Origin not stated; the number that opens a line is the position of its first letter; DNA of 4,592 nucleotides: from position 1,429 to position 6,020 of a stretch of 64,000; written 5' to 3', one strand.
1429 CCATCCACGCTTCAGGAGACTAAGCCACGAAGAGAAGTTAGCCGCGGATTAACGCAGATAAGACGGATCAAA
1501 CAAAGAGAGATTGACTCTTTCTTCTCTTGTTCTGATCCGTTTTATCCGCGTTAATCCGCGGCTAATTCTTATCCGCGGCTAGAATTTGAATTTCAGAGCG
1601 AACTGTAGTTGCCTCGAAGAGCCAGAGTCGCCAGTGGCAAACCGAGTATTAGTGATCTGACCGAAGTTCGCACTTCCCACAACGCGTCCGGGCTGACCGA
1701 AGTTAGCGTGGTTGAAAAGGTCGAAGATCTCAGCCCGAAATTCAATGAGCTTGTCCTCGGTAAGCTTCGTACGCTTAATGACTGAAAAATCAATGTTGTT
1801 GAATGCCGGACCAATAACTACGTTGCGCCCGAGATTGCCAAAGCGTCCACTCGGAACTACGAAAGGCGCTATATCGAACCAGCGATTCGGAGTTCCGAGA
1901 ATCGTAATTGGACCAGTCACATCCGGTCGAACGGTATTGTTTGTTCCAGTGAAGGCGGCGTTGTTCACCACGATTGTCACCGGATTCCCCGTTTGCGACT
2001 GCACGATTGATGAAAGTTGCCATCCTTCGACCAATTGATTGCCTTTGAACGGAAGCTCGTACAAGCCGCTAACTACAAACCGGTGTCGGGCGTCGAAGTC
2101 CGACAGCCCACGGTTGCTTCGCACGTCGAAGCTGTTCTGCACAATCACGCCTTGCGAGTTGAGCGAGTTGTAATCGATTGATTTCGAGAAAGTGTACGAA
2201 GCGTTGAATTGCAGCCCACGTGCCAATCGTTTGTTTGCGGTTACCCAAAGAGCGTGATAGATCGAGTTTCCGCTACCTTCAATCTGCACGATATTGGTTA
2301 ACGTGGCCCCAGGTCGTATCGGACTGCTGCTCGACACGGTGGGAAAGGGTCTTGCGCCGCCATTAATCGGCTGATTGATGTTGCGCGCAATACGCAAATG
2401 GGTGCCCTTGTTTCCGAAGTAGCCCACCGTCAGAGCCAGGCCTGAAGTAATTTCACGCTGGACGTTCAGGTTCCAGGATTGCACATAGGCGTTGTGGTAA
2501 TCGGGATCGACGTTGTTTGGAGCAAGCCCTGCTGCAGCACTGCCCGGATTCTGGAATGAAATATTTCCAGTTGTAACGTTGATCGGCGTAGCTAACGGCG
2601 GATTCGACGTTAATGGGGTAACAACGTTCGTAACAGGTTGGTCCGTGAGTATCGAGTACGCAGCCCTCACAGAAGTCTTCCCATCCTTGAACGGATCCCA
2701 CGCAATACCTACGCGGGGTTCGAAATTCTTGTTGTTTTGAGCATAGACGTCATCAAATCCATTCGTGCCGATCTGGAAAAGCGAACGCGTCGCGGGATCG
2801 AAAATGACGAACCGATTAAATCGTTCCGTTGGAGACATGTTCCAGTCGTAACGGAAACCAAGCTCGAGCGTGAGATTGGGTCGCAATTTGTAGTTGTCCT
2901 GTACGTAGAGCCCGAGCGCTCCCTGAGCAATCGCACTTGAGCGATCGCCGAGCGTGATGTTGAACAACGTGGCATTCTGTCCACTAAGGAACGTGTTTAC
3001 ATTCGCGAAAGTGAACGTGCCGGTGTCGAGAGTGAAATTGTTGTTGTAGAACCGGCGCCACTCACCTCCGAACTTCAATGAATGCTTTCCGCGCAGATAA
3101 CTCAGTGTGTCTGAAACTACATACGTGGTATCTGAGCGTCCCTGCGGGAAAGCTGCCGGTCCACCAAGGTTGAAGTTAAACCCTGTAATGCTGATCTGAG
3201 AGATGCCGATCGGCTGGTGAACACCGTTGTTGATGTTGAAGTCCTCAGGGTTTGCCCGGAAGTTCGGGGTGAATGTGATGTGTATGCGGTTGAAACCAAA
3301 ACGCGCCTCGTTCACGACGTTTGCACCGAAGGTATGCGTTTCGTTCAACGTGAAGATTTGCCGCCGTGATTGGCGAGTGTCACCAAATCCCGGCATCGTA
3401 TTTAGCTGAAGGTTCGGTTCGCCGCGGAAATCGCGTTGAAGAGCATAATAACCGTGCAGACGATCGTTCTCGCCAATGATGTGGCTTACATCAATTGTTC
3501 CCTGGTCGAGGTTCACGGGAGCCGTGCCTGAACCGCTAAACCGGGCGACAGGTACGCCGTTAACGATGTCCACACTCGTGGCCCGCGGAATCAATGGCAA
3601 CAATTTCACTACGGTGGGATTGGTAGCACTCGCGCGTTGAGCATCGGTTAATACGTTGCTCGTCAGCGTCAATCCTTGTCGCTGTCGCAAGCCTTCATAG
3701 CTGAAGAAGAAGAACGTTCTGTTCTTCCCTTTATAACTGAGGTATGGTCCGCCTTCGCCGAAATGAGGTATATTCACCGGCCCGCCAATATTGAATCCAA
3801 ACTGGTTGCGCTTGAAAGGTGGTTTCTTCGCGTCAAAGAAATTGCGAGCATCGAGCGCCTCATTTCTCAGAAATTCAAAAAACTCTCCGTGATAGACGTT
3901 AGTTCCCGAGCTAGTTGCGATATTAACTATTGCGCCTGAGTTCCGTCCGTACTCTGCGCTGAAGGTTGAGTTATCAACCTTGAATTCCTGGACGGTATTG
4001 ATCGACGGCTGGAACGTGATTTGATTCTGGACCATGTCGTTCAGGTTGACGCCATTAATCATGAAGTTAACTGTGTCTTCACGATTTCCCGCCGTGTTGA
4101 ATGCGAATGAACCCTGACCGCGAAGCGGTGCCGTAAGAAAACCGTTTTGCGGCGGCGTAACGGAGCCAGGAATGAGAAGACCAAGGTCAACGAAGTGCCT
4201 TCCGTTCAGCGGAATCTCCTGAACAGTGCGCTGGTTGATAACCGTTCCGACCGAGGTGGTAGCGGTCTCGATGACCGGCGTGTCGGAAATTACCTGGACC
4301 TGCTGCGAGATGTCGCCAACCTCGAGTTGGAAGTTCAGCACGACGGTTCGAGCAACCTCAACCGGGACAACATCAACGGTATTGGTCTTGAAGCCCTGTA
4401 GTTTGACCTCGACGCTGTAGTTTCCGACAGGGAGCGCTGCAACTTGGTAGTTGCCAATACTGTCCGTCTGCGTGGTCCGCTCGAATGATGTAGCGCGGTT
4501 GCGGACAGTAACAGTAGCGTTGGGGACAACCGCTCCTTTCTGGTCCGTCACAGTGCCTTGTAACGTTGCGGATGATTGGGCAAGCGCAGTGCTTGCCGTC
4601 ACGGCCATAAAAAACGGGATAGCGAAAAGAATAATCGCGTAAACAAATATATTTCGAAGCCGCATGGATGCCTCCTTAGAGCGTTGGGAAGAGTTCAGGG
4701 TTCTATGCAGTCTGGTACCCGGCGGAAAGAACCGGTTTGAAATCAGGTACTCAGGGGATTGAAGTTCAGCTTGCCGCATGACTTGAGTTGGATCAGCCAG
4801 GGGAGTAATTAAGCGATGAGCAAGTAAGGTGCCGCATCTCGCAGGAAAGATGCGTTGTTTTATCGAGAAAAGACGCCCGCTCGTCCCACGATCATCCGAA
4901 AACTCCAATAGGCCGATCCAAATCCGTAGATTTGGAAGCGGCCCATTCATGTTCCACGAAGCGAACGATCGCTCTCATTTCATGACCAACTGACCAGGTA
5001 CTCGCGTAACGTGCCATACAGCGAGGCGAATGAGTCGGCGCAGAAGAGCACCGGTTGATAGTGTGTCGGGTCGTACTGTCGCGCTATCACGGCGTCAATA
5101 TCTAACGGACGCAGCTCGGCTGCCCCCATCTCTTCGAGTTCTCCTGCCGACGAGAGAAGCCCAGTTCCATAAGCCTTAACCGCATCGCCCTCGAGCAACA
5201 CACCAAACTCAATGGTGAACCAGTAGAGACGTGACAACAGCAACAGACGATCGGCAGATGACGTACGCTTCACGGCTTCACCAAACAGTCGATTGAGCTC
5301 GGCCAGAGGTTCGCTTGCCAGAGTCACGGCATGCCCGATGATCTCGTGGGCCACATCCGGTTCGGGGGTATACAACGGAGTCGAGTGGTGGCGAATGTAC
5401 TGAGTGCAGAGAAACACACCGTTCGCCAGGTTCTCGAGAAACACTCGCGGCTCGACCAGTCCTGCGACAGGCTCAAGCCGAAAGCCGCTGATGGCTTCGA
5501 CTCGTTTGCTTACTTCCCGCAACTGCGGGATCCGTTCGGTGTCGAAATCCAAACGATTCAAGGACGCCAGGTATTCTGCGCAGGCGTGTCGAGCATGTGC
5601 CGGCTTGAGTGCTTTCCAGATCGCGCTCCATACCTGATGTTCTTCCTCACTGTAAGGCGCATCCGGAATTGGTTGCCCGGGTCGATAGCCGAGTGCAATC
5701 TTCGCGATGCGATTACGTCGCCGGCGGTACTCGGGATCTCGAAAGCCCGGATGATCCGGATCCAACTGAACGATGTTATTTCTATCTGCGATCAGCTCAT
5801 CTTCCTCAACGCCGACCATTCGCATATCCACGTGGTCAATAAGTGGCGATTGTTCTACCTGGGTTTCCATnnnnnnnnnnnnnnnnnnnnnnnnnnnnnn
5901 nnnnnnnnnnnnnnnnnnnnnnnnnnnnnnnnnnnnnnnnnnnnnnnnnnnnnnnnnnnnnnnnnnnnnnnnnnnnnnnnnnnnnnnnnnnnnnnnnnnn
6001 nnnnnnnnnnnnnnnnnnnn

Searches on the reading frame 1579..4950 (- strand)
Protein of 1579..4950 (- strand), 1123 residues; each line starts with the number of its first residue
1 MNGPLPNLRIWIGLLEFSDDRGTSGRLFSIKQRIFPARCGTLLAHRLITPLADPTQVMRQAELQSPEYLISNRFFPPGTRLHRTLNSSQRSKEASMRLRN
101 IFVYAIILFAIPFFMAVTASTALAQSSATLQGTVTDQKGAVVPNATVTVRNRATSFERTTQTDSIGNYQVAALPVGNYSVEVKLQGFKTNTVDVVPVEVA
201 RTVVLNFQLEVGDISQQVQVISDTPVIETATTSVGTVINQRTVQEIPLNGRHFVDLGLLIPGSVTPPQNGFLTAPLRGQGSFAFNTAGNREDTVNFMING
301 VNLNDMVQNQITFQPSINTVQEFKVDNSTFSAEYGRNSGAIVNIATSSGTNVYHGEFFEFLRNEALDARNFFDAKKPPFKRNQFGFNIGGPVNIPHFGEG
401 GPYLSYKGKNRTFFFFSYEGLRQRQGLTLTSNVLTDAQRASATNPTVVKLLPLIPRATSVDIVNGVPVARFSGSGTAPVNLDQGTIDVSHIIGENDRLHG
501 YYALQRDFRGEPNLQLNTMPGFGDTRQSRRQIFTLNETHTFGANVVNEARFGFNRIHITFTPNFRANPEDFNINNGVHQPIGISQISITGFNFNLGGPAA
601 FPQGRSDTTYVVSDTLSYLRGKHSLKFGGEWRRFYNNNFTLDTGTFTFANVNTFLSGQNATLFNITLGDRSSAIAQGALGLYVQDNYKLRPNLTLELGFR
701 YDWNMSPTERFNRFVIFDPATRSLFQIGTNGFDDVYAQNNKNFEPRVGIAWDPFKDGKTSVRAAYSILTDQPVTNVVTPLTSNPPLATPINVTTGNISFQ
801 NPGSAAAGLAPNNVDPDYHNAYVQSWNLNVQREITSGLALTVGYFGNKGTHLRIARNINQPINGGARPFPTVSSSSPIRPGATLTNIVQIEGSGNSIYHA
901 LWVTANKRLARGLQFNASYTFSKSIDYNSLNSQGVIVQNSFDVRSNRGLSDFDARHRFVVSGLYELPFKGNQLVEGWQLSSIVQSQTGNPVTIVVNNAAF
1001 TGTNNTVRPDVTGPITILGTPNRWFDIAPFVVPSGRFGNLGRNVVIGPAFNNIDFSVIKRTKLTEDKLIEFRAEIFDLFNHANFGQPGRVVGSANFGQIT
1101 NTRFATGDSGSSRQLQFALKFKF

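Call 6: search_protein_families(library=pfam, proteins=[window:1579-4950:-])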
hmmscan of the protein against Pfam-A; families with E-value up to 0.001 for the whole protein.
window:1579-4950:- (1123 aa): 6 families
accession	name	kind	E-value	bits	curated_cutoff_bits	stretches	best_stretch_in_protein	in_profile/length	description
PF25183.1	OMP_b-brl_4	-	3.8e-196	654.5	30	1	346-1116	2-838/838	Outer membrane beta barrel domain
PF13620.12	CarboxypepD_reg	-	9.9e-21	74.3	32.3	1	129-210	1-82/82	Carboxypeptidase regulatory-like domain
PF00593.30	TonB_dep_Rec_b-barrel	-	1.7e-09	38.5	27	1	507-986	27-387/436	TonB dependent receptor-like, beta-barrel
PF13715.12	CarbopepD_reg_2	-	1.8e-07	31.5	32.2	1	130-213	1-80/88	CarboxypepD_reg-like domain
PF17210.9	SdrD_B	-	0.00028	21.5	29.7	1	135-184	17-66/112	SdrD B-like domain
PF02369.22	Big_1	-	0.00035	21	34.9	1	119-192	10-88/93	Bacterial Ig-like domain (group 1)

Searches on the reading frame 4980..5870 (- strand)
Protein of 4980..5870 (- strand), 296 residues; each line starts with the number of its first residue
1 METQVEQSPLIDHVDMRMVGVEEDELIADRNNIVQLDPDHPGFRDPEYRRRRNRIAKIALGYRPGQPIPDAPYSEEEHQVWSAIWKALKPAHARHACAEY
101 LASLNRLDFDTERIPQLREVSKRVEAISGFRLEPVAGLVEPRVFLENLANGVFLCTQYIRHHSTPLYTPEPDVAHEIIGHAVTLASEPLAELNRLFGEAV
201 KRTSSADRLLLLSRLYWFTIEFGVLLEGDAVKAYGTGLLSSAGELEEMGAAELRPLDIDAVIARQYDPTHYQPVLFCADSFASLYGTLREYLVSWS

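Call 6: search_protein_families(library=pfam, proteins=[window:4980-5870:-])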
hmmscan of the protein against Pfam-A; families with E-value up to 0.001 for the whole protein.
window:4980-5870:- (296 aa): 1 family
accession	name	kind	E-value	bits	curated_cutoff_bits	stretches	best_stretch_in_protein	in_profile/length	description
PF00351.26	Biopterin_H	-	7.3e-79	265.6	22.7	1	35-292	23-285/331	Biopterin-dependent aromatic amino acid hydroxylase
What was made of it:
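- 4980..5870 (-): phhA, phenylalanine 4-hydroxylase (296 aa), the regulated gene. AAAGG lies about 9 nt before its ATG. Pfam Biopterin_H, E = 7.3e-79 (call 6).
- Checked: The phhA ATG is at 5870 (Pfam Biopterin_H, E = 7e-79, call 6).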

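Call 7: find_related_loci(query=window:4980-5870:-, collection=genome_contigs, flank=3000)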
Query window:4980-5870:- (296 aa) in genome_contigs; peptide patterns used: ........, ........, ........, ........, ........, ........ (x = any residue, [..] = any of these).
600 stretches matched a pattern (row limit reached: there are more); 590 encode a relative of the query (tblastn E <= 1e-3); the best 80 are kept; 80 distinct loci.
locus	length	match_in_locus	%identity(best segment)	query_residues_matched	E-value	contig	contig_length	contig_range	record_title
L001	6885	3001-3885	74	1-295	3e-152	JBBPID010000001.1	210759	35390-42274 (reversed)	MAG: Acidobacteriota bacterium isolate BPF5-02-03_bin_1 NODE_1_length_210759_cov_10.179261, whole genome shotgun sequenc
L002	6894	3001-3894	72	1-295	3e-145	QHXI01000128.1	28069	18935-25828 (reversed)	MAG: Acidobacteria bacterium isolate gp4 AA24 14_0927_12_20cm_scaffold_1671_curated, whole genome shotgun sequence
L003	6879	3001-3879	72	1-295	2e-145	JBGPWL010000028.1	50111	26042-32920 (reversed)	MAG: Pyrinomonadaceae bacterium isolate OBJ1_062018_090_65 k141_2528030_length_50111_cov_56.9538, whole genome shotgun s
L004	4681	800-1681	72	1-295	1e-145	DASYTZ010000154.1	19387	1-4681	MAG TPA_asm: Pyrinomonadaceae bacterium isolate SMAG_U4582 k141_51785, whole genome shotgun sequence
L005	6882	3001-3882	71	2-295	5e-145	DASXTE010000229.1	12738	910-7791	MAG TPA_asm: Pyrinomonadaceae bacterium isolate SMAG_U4684 k141_658304, whole genome shotgun sequence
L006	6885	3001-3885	73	1-295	1e-144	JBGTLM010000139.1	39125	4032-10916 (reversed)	MAG: Pyrinomonadaceae bacterium isolate JTS-RE337 k141_73448, whole genome shotgun sequence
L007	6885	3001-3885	72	1-295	1e-144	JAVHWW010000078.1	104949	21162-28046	MAG: Acidobacteriota bacterium isolate BP_25 scaffold_334726, whole genome shotgun sequence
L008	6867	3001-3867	74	7-295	1e-144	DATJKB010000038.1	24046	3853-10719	MAG TPA_asm: Pyrinomonadaceae bacterium isolate SMAG_U15582 k141_2491271, whole genome shotgun sequence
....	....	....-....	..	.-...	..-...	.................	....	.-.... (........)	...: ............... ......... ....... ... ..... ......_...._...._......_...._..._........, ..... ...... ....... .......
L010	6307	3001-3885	72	1-295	2e-143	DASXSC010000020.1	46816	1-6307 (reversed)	MAG TPA_asm: Pyrinomonadaceae bacterium isolate SMAG_U4656 k141_1513162, whole genome shotgun sequence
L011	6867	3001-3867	74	6-295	2e-143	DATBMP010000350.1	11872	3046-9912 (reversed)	MAG TPA_asm: Pyrinomonadaceae bacterium isolate SMAG_U4001 k141_1824845, whole genome shotgun sequence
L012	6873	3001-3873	73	1-292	3e-143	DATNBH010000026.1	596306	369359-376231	MAG TPA_asm: Pyrinomonadaceae bacterium isolate SMAG_U11183 k141_3971235, whole genome shotgun sequence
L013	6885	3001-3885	72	1-295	1e-142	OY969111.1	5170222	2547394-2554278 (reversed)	MAG: uncultured Acidobacteriota bacterium isolate MFD01916.bin.c.3 genome assembly, chromosome: 1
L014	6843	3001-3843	75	10-292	1e-142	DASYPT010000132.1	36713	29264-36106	MAG TPA_asm: Pyrinomonadaceae bacterium isolate SMAG_U4465 k141_3718416, whole genome shotgun sequence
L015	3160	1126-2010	71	1-295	4e-148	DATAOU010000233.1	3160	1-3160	MAG TPA_asm: Pyrinomonadaceae bacterium isolate SMAG_U7053 k141_2258784, whole genome shotgun sequence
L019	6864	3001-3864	72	8-295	3e-141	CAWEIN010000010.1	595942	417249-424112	MAG: Blastocatellia bacterium isolate MFD08821.bin.1.21 genome assembly, contig: contig_17790, whole genome shotgun sequ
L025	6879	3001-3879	70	1-294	2e-140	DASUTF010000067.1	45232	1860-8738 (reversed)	MAG TPA_asm: Pyrinomonadaceae bacterium isolate SMAG_U1756 k141_755283, whole genome shotgun sequence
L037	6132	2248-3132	68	1-295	3e-136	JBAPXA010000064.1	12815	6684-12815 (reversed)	MAG: Pyrinomonadaceae bacterium isolate MFD00507_ilm_asm_bin12 k127_783253, whole genome shotgun sequence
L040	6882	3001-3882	69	1-295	2e-135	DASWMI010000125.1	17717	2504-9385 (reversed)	MAG TPA_asm: Pyrinomonadaceae bacterium isolate SMAG_U3383 k141_319003, whole genome shotgun sequence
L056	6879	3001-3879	68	1-293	6e-131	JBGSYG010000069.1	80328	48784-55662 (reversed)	MAG: Pyrinomonadaceae bacterium isolate JTS-RE85 k141_12496760, whole genome shotgun sequence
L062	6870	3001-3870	67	6-295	3e-129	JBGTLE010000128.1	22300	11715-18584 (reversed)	MAG: Pyrinomonadaceae bacterium isolate JTS-RE33 k141_11018846, whole genome shotgun sequence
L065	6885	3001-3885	64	3-296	8e-128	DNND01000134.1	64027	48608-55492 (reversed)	MAG TPA_asm: Blastocatellia bacterium isolate UBA11741 contig_823, whole genome shotgun sequence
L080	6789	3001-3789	67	33-295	3e-112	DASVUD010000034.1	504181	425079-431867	MAG TPA_asm: Pyrinomonadaceae bacterium isolate SMAG_U3308 k141_95345, whole genome shotgun sequence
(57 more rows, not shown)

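Call 39: search_protein_families(library=pfam, proteins=[L019:4039-5634:+, L025:4029-5384:+, L001:4281-5237:+, L011:3950-5722:-, L080:3833-4678:-, L040:1079-2704:+, L037:1071-2099:+, L062:1812-2597:+, L065:2164-2946:+, L056:2285-2845:+])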
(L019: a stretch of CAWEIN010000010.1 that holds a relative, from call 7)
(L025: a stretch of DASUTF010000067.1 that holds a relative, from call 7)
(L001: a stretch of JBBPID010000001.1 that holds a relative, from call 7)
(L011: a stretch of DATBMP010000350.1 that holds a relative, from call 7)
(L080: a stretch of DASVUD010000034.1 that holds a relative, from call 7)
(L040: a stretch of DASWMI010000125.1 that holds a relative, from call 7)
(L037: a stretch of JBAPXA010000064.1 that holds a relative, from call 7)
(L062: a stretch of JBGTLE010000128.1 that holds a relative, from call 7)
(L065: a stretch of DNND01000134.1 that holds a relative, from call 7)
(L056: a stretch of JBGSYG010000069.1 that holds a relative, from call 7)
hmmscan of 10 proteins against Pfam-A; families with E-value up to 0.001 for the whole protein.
L019:4039-5634:+ (532 aa): 2 families
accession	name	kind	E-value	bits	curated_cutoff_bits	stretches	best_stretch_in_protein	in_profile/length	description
PF00425.24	Chorismate_bind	-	2.2e-95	319.5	27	1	252-505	2-257/257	chorismate binding enzyme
PF04715.19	Anth_synt_I_N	-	3.6e-23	82.8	23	1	40-185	3-140/140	Anthranilate synthase component I, N terminal region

L025:4029-5384:+ (452 aa): 1 family
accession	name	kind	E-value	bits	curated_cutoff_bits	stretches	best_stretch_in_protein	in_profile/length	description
PF01053.26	Cys_Met_Meta_PP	-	3.5e-113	378.5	27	1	27-440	1-381/381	Cys/Met metabolism PLP-dependent enzyme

L001:4281-5237:+ (319 aa): 1 family
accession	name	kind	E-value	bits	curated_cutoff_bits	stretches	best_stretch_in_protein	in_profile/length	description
PF00291.31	PALP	-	1.3e-70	238.5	35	1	26-307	3-295/295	Pyridoxal-phosphate dependent enzyme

L011:3950-5722:- (591 aa): 1 family
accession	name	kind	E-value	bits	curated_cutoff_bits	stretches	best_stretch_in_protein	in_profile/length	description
PF04055.27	Radical_SAM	-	2.8e-12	47.6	29.5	1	237-433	1-166/166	Radical SAM superfamily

L080:3833-4678:- (282 aa): 2 families
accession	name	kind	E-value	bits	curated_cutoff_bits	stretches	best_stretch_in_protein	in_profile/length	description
PF00378.25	ECH_1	-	4.8e-52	177.2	27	1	40-282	3-243/251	Enoyl-CoA hydratase/isomerase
PF16113.10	ECH_2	-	9.6e-29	101.4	27.2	1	44-223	2-182/335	Enoyl-CoA hydratase/isomerase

L040:1079-2704:+ (542 aa): 6 families
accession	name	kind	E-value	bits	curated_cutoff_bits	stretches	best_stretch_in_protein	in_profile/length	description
PF01266.30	DAO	-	3.5e-44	152.2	27.9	1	56-401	1-353/353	FAD dependent oxidoreductase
PF00355.32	Rieske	-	7.6e-14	51.8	20.3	1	457-527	14-85/88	Rieske [2Fe-2S] domain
PF07992.20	Pyr_redox_2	-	1.1e-05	25.5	26.1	1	56-93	2-39/291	Pyridine nucleotide-disulphide oxidoreductase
PF13738.12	Pyr_redox_3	-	1.2e-05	25.2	30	0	59-92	2-36/305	Pyridine nucleotide-disulphide oxidoreductase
PF13450.12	NAD_binding_8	-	0.00023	21.8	21.9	1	59-87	1-29/68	NAD(P)-binding Rossmann-like domain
PF03486.20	HI0933_like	-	0.00032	20.7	50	0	56-142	2-90/244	HI0933-like protein Rossmann domain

L037:1071-2099:+ (343 aa): 3 families
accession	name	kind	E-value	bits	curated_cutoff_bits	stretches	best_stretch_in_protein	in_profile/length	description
PF00793.26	DAHP_synth_1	-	2.5e-75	253.3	25.5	1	87-332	9-267/270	DAHP synthetase I family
PF18152.6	DAHP_snth_FXD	-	6.1e-17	61.7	27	1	1-67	1-67/67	DAHP synthase ferredoxin-like domain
PF03102.20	NeuB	-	3.9e-06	26.9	22.1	1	142-332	53-235/241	NeuB family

L062:1812-2597:+ (262 aa): 20 families
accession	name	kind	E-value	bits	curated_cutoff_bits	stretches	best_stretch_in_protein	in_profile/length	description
PF00515.34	TPR_1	-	2e-35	119.6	27.8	3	115-146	2-33/34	Tetratricopeptide repeat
PF07719.23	TPR_2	-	3.6e-32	108.2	27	2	115-146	2-33/34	Tetratricopeptide repeat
PF13181.12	TPR_8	-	1.3e-27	94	25.7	2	115-146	2-33/34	Tetratricopeptide repeat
PF13414.12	TPR_11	-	3.6e-26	91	26.8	3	88-126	2-40/42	TPR repeat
PF13431.12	TPR_17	-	2.2e-25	87.2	24.4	2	206-237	3-34/34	Tetratricopeptide repeat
PF13424.12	TPR_12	-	9.8e-22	77.4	30.1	2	79-144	2-75/77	Tetratricopeptide repeat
PF13432.12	TPR_16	-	4.9e-20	72.1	32.7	2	89-146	6-63/65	Tetratricopeptide repeat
PF14559.12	TPR_19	-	6.8e-19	68.4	25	2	194-237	3-46/68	Tetratricopeptide repeat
PF13428.12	TPR_14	-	5.6e-18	64.1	23.5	0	184-223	3-42/44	Tetratricopeptide repeat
PF13174.12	TPR_6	-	5.7e-16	58.4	26.3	0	48-70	6-28/33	Tetratricopeptide repeat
PF13176.12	TPR_7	-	6.6e-13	48.1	27.9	1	184-216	1-35/36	Tetratricopeptide repeat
PF23914.1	TPR_CcmH_CycH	-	3.6e-11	43.6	42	1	120-215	56-154/158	Cytochrome c-type biogenesis protein H TPR domain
PF13374.12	TPR_10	-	8.6e-11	41.9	27.5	0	184-210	4-30/42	Tetratricopeptide repeat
PF13371.12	TPR_9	-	4.5e-10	39.8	35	0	87-146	2-61/73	Tetratricopeptide repeat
PF12895.13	ANAPC3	-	1.5e-08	35.2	27.2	0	93-152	2-60/82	Anaphase-promoting complex, cyclosome, subunit 3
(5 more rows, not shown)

L065:2164-2946:+ (261 aa): 2 families
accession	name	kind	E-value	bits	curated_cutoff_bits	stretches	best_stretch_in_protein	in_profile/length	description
PF00290.26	Trp_syntA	-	1.7e-87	293.1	27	1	8-251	1-246/259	Tryptophan synthase alpha chain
PF00977.27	His_biosynth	-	0.00032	20.7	23.6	1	186-240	55-110/228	Histidine biosynthesis protein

L056:2285-2845:+ (187 aa): 2 families
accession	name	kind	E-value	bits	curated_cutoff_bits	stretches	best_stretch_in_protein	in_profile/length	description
PF00117.34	GATase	-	2e-58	197.6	22.8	1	3-185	1-187/190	Glutamine amidotransferase class-I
PF07722.19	Peptidase_C26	-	3.8e-08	33.8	20.5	1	68-170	101-219/219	Peptidase C26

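Call 43: find_homologous_proteins(query=window:4980-5870:-, max_evalue=1e-30)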
Query window:4980-5870:- (296 aa): 6626 proteins with E <= 1e-30 among 8000 candidates; the best 120 are listed.
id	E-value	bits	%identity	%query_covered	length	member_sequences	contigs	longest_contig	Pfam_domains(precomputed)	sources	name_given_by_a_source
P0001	7.0e-197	671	100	100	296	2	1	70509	PF00351.27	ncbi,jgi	jgi:phenylalanine-4-hydroxylase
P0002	6.2e-170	582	91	94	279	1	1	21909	PF00351.27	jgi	jgi:phenylalanine-4-hydroxylase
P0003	1.2e-167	575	84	100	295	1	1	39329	PF00351.27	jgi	jgi:phenylalanine-4-hydroxylase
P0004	1.7e-153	528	80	100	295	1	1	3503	PF00351.27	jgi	jgi:phenylalanine-4-hydroxylase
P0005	5.0e-153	527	79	100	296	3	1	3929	PF00351.27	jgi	jgi:phenylalanine-4-hydroxylase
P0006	6.2e-153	526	78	100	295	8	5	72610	PF00351.27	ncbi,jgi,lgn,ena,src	-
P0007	9.7e-153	526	77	100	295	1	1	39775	PF00351.27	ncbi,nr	ncbi:MAG TPA: phenylalanine 4-monooxygenase [Pyrinomonadaceae bacterium]|nr:phenylalanine 4-monooxyg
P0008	2.0e-152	525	79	100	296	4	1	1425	PF00351.27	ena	-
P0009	6.5e-151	520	76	100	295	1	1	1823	PF00351.27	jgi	-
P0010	6.9e-151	520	78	100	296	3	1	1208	PF00351.27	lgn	-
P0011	1.8e-150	518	76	100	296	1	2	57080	PF00351.27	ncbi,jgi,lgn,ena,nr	ncbi:MAG TPA: phenylalanine 4-monooxygenase [Pyrinomonadaceae bacterium]|nr:phenylalanine 4-monooxyg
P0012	2.3e-150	518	76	100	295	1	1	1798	PF00351.27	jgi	-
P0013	2.6e-150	518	76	100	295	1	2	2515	PF00351.27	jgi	jgi:phenylalanine-4-hydroxylase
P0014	2.9e-150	517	79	100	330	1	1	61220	PF00351.27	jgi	jgi:phenylalanine-4-hydroxylase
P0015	3.0e-150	517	78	100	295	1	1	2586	PF00351.27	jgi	jgi:phenylalanine-4-hydroxylase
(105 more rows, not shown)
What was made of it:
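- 4980..5870 (-): A source names the identical protein phenylalanine-4-hydroxylase (call 43).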

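Call 73: find_encoding_contigs(protein=P0001, flank=1500, max_places=2)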
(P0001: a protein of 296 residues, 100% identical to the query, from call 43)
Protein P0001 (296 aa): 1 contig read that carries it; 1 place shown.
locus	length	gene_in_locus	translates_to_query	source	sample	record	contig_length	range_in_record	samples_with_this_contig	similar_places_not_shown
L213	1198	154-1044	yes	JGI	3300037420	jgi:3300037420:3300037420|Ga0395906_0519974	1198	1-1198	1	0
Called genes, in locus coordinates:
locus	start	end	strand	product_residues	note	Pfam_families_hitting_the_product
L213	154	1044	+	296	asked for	PF00351:Biopterin_H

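Call 74: find_encoding_contigs(protein=P0003, flank=1500, max_places=1)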
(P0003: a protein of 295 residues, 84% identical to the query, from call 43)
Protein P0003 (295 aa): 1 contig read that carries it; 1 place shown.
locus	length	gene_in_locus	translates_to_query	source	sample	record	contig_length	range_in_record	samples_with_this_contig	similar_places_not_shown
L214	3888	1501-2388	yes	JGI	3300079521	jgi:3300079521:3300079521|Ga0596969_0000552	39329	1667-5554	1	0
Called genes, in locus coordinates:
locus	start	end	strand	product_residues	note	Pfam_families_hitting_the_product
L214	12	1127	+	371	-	PF21686:LigD_Prim-Pol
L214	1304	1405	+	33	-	-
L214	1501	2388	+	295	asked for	PF00351:Biopterin_H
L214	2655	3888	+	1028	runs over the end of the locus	PF13620:CarboxypepD_reg, PF13715:CarbopepD_reg_2, PF25183:OMP_b-brl_4, PF00593:TonB_dep_Rec_b-barrel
